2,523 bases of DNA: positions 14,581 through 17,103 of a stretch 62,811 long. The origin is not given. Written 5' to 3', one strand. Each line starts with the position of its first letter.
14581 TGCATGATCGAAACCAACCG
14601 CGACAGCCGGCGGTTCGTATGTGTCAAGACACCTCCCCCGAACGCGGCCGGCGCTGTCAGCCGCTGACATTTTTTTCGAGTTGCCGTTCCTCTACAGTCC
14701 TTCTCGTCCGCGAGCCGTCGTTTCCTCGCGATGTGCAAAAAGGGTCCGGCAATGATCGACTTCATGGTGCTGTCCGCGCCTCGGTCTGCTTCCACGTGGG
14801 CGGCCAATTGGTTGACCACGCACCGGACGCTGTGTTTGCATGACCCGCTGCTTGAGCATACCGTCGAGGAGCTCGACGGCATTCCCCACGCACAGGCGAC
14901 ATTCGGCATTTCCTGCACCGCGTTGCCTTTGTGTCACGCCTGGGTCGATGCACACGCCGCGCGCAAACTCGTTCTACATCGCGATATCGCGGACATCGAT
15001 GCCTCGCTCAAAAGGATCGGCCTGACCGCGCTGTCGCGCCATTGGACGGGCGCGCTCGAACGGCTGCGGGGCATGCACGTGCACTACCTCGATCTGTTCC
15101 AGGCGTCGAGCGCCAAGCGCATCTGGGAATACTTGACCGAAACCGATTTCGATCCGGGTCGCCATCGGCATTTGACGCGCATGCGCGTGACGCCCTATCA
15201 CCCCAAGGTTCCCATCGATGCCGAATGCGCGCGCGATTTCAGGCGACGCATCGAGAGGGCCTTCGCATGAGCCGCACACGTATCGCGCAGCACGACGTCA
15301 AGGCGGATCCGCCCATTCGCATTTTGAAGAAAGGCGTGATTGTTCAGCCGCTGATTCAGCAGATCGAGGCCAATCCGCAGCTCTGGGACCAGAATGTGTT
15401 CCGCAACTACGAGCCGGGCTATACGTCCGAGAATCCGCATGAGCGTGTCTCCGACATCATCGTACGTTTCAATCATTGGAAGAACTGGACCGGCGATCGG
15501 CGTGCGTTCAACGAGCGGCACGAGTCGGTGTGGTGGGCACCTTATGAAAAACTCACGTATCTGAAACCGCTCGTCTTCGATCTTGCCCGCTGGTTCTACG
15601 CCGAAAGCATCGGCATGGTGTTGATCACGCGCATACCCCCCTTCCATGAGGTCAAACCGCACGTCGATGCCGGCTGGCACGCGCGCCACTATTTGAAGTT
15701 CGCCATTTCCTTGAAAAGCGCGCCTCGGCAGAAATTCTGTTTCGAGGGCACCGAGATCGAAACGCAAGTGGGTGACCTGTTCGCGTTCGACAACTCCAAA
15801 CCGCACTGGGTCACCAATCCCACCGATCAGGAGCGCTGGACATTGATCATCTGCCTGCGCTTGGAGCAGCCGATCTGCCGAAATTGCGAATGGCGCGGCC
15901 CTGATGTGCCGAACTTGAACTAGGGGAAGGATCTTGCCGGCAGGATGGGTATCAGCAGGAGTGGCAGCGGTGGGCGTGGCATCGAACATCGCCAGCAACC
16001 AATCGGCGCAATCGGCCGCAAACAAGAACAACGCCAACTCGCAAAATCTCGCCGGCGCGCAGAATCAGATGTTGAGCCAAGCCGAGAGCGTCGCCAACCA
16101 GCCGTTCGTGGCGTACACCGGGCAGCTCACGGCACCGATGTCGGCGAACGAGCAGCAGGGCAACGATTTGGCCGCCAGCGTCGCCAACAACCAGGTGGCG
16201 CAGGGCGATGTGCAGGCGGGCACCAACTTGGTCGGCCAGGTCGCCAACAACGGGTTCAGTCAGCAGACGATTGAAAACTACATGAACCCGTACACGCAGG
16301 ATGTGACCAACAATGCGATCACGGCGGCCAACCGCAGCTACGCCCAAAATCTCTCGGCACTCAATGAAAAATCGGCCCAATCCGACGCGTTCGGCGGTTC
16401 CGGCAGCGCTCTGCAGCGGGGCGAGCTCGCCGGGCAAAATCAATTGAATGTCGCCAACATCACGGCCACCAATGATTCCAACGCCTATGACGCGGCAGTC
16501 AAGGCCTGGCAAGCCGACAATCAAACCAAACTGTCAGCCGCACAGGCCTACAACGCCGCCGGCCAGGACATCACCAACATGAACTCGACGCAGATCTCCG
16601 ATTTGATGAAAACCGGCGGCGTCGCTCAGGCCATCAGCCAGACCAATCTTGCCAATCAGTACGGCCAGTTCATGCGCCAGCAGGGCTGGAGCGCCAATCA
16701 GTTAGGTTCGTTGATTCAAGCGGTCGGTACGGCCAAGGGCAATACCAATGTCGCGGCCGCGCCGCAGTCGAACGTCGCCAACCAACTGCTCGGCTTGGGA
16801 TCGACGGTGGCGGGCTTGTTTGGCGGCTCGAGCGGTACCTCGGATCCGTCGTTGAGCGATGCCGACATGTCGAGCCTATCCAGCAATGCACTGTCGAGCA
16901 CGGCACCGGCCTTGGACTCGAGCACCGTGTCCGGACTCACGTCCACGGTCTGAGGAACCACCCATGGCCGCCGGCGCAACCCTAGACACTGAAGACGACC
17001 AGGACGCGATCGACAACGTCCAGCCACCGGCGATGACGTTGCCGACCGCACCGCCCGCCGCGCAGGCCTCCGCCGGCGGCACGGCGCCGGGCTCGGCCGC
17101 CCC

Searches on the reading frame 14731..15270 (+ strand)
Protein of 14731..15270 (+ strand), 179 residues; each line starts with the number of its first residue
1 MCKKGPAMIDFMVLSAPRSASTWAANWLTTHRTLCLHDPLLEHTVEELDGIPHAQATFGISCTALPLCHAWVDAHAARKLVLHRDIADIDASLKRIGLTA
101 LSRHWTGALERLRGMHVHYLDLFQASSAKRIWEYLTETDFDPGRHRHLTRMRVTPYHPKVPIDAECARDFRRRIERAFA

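Call 11: search_protein_families(library=phrogs, proteins=[window:14731-15270:+], max_evalue=0.01)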
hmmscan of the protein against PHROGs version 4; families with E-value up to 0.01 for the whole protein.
window:14731-15270:+ (179 aa): 2 families
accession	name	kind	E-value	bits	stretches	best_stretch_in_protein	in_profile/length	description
phrog_10855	-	other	3.6e-38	132.7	1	8-175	1-174/180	hydrolase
phrog_38824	-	unknown function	0.0012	19.6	1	12-99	9-104/196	-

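Call 12: search_protein_families(library=pfam, proteins=[window:14731-15270:+], max_evalue=0.01)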
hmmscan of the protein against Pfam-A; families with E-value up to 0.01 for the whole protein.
window:14731-15270:+ (179 aa): 0 families

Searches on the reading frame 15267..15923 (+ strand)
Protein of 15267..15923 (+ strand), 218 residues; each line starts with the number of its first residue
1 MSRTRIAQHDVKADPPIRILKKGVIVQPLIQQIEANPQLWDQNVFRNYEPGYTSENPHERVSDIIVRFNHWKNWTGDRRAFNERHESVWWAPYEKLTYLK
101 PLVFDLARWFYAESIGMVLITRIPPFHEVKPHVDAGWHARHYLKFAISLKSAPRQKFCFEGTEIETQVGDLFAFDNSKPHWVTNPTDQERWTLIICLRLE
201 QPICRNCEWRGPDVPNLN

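Call 11: search_protein_families(library=phrogs, proteins=[window:15267-15923:+], max_evalue=0.01)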
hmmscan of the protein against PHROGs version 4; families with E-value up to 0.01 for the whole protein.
window:15267-15923:+ (218 aa): 2 families
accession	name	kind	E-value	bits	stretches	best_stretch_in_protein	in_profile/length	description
phrog_32420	-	unknown function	0.00017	22.7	0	17-43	2-28/180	-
phrog_274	-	DNA, RNA and nucleotide metabolism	0.0043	17.9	1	94-196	67-176/192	DNA endonuclease V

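Call 12: search_protein_families(library=pfam, proteins=[window:15267-15923:+], max_evalue=0.01)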
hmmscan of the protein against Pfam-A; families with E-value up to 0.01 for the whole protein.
window:15267-15923:+ (218 aa): 2 families
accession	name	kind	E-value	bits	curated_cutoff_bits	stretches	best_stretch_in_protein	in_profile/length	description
PF05118.21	Asp_Arg_Hydrox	-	5.8e-08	33.2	22.6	1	113-195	73-152/157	Aspartyl/Asparaginyl beta-hydroxylase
PF07883.17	Cupin_2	-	0.0039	17.3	27.2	1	157-189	31-63/70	Cupin domain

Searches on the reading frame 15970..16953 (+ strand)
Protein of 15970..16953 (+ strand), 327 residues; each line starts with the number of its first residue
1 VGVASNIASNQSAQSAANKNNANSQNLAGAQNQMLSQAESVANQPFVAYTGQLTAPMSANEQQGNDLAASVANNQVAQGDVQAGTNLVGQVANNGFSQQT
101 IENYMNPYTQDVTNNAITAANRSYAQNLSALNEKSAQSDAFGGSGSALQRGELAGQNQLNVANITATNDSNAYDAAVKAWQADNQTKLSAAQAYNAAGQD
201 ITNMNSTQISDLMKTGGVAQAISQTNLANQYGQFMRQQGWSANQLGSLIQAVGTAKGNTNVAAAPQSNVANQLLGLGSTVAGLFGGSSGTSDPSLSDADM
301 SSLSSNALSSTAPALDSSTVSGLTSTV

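Call 11: search_protein_families(library=phrogs, proteins=[window:15970-16953:+], max_evalue=0.01)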
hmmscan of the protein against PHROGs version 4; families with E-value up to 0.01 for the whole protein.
window:15970-16953:+ (327 aa): 1 family
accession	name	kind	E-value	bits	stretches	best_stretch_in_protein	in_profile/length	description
phrog_4287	-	DNA, RNA and nucleotide metabolism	8.6e-11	42.7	1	11-288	6-320/392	DNA ejection protein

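Call 12: search_protein_families(library=pfam, proteins=[window:15970-16953:+], max_evalue=0.01)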
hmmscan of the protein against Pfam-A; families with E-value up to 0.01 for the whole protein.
window:15970-16953:+ (327 aa): 0 families

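Call 98: find_related_loci(query=window:15970-16953:+, collection=viral_contigs, flank=6000)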
Query window:15970-16953:+ (327 aa) in viral_contigs; peptide patterns used: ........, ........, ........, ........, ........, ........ (x = any residue, [..] = any of these).
11 stretches matched a pattern; 4 encode a relative of the query (tblastn E <= 1e-3); 4 distinct loci.
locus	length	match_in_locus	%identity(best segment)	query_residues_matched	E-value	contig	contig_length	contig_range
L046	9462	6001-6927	54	1-293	4e-87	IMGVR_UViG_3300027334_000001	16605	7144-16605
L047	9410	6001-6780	57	27-288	3e-79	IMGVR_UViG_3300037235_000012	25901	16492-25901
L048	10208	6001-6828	52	7-284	4e-73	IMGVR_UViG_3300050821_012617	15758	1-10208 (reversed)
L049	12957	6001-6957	56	1-316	1e-95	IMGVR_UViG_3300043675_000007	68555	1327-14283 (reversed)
